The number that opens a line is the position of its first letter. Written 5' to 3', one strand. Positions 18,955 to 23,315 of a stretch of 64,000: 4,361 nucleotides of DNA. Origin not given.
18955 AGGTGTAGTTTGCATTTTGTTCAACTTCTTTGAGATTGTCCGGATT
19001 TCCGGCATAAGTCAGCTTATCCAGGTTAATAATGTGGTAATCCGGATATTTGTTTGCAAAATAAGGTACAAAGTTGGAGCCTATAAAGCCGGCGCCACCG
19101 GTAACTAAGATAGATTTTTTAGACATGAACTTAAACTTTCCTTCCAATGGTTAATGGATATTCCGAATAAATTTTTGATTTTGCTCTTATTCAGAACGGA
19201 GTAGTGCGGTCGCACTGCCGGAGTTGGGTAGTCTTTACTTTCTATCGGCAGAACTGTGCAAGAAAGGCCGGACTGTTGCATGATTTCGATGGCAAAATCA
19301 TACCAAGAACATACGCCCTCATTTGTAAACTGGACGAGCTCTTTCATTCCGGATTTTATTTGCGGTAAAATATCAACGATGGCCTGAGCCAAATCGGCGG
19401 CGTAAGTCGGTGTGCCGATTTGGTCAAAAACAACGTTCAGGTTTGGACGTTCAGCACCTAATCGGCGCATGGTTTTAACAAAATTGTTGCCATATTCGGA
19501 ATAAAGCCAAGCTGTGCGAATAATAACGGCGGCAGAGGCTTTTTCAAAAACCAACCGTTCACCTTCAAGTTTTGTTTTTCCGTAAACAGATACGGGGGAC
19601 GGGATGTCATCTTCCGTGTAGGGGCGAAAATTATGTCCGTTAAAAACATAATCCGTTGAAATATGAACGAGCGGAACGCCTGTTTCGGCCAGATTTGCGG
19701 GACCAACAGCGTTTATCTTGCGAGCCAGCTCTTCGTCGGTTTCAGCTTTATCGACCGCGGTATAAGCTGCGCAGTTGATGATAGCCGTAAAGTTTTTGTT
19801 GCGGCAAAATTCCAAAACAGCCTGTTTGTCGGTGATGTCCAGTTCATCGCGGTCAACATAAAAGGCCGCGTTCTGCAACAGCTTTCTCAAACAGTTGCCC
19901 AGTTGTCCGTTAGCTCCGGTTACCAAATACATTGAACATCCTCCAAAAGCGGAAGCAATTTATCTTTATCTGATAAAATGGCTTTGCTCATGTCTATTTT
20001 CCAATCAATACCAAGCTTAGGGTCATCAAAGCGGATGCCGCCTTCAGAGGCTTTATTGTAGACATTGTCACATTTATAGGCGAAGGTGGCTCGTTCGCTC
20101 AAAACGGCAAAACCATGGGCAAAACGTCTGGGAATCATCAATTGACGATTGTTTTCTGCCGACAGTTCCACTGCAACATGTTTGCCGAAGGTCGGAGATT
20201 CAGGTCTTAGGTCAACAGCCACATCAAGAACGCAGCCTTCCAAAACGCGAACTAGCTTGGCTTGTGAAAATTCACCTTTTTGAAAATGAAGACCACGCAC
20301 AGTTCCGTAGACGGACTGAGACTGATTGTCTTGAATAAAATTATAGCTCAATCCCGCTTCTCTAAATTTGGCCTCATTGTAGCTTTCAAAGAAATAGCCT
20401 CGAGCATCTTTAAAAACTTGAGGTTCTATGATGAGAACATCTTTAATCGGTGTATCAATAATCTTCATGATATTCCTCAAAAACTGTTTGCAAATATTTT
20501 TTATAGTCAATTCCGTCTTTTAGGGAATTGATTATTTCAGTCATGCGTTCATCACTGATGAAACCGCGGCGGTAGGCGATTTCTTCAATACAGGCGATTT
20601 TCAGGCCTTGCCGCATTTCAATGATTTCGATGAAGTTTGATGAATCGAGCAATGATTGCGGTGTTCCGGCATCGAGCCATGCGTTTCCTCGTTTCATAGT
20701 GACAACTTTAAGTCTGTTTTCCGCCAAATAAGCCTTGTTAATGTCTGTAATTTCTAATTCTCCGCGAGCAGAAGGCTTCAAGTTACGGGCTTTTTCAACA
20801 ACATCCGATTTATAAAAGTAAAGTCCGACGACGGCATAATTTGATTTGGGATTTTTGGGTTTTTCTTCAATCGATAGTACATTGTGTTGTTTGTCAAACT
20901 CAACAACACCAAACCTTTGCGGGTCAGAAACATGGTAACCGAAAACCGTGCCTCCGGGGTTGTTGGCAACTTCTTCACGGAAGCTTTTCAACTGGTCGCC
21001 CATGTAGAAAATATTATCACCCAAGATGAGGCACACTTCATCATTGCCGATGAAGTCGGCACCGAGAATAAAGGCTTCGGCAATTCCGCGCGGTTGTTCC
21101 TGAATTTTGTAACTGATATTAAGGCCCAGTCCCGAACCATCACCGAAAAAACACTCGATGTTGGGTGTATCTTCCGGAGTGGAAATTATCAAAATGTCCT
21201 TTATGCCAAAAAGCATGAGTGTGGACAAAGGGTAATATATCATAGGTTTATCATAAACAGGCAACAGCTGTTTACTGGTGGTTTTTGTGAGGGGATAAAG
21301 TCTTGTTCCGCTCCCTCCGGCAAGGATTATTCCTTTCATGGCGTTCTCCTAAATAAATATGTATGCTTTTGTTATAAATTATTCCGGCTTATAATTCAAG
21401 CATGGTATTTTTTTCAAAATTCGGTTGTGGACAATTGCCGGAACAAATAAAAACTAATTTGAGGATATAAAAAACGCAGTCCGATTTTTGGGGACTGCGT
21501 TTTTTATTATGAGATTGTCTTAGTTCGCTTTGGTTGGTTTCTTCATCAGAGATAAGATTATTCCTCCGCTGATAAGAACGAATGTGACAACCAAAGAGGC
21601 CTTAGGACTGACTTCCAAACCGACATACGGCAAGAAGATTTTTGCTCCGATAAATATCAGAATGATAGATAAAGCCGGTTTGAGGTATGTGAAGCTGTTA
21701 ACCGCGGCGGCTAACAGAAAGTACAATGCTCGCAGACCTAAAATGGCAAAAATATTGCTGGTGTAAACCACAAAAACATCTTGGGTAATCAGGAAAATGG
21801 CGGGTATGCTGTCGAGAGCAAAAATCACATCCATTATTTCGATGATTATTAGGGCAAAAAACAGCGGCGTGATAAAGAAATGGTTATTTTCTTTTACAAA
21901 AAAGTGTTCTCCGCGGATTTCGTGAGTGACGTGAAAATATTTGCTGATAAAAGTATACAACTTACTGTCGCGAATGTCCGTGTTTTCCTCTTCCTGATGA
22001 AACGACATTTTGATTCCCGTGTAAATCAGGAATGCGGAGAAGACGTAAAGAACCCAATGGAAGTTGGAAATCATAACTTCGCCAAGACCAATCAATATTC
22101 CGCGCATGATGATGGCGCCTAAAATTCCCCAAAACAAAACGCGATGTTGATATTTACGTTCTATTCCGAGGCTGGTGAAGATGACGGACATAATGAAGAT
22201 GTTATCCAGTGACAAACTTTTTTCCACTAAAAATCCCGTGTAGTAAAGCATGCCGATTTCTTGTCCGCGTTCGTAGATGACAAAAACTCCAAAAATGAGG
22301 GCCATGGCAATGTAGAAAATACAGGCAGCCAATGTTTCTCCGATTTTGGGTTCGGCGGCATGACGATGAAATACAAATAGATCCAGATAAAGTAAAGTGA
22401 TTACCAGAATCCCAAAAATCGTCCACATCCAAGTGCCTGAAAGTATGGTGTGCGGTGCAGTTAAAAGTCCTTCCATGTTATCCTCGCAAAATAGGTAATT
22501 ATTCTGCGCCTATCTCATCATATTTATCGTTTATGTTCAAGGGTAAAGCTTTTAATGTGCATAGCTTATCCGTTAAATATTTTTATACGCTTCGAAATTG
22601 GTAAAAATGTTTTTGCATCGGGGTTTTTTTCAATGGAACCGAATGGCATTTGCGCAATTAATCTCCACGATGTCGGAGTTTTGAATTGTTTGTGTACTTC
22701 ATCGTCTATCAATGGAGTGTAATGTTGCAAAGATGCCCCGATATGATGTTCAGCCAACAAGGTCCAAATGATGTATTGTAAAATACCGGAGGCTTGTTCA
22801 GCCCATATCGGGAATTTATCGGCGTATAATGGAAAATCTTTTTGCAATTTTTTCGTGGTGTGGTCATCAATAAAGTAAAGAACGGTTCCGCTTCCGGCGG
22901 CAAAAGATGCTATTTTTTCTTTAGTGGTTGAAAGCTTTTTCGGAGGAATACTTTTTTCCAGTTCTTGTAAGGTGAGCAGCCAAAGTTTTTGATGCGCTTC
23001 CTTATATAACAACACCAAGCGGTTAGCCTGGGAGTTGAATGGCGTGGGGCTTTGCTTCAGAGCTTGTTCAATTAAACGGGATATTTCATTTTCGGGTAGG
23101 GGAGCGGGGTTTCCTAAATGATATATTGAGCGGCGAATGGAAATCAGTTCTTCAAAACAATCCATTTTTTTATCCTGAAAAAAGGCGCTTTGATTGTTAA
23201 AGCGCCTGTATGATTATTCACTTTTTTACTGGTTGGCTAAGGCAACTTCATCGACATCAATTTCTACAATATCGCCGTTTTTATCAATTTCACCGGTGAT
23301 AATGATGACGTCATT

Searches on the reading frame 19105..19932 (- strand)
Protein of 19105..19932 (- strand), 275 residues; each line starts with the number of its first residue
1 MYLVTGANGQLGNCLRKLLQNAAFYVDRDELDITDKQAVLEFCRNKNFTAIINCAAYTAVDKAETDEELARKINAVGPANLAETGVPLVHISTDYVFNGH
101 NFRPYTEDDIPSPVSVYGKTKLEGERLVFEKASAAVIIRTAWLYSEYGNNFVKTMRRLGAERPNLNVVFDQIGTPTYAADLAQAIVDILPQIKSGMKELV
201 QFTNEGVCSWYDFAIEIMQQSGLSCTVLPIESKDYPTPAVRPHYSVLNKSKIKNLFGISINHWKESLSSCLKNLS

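Call 61: search_protein_families(library=pfam, proteins=[window:19105-19932:-], max_evalue=0.00001)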
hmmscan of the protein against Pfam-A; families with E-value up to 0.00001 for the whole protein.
window:19105-19932:- (275 aa): 4 families
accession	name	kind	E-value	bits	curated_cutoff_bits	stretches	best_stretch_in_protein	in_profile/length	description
PF04321.23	RmlD_sub_bind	-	1.4e-95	320.1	27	1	3-274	4-285/287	RmlD substrate binding domain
PF01370.27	Epimerase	-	3.5e-18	66.3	20.9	1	3-194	2-230/240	NAD dependent epimerase/dehydratase family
PF16363.11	GDP_Man_Dehyd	-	1.1e-10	41.9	27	1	31-131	59-167/332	GDP-mannose 4,6 dehydratase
PF02719.21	Polysacc_synt_2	-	5.8e-06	26.1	20.2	0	32-149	62-170/293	Polysaccharide biosynthesis protein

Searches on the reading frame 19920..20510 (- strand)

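Call 61: search_protein_families(library=pfam, proteins=[window:19920-20510:-], max_evalue=0.00001)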
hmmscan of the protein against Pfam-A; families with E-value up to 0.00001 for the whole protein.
window:19920-20510:- (196 aa): 1 family
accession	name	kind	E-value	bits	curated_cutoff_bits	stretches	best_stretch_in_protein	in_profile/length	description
PF00908.23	dTDP_sugar_isom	-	7.6e-72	240.9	27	1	20-191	2-168/168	dTDP-4-dehydrorhamnose 3,5-epimerase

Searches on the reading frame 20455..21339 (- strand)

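Call 61: search_protein_families(library=pfam, proteins=[window:20455-21339:-], max_evalue=0.00001)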
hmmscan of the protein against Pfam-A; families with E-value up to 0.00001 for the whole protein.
window:20455-21339:- (294 aa): 2 families
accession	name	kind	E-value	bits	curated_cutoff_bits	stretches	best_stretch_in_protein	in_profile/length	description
PF00483.29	NTP_transferase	-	4.2e-71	239.8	21.2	1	2-238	1-243/245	Nucleotidyl transferase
PF12804.13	NTP_transf_3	-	5.7e-10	40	27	1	3-133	1-120/160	MobA-like NTP transferase domain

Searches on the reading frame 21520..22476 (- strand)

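Call 62: search_protein_families(library=pfam, proteins=[window:21520-22476:-], max_evalue=0.00001)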
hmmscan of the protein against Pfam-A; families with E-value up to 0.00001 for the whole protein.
window:21520-22476:- (318 aa): 1 family
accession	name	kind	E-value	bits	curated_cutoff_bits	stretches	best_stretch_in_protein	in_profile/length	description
PF03741.22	TerC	-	2.6e-49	167.8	27.8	1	80-282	2-176/178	Integral membrane protein TerC family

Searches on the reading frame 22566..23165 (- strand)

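Call 62: search_protein_families(library=pfam, proteins=[window:22566-23165:-], max_evalue=0.00001)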
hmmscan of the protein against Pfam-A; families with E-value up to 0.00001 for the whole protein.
window:22566-23165:- (199 aa): 1 family
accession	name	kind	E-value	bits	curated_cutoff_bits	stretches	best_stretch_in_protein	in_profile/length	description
PF00881.29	Nitroreductase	-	3.6e-17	63.5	23.5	1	11-176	4-166/167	Nitroreductase family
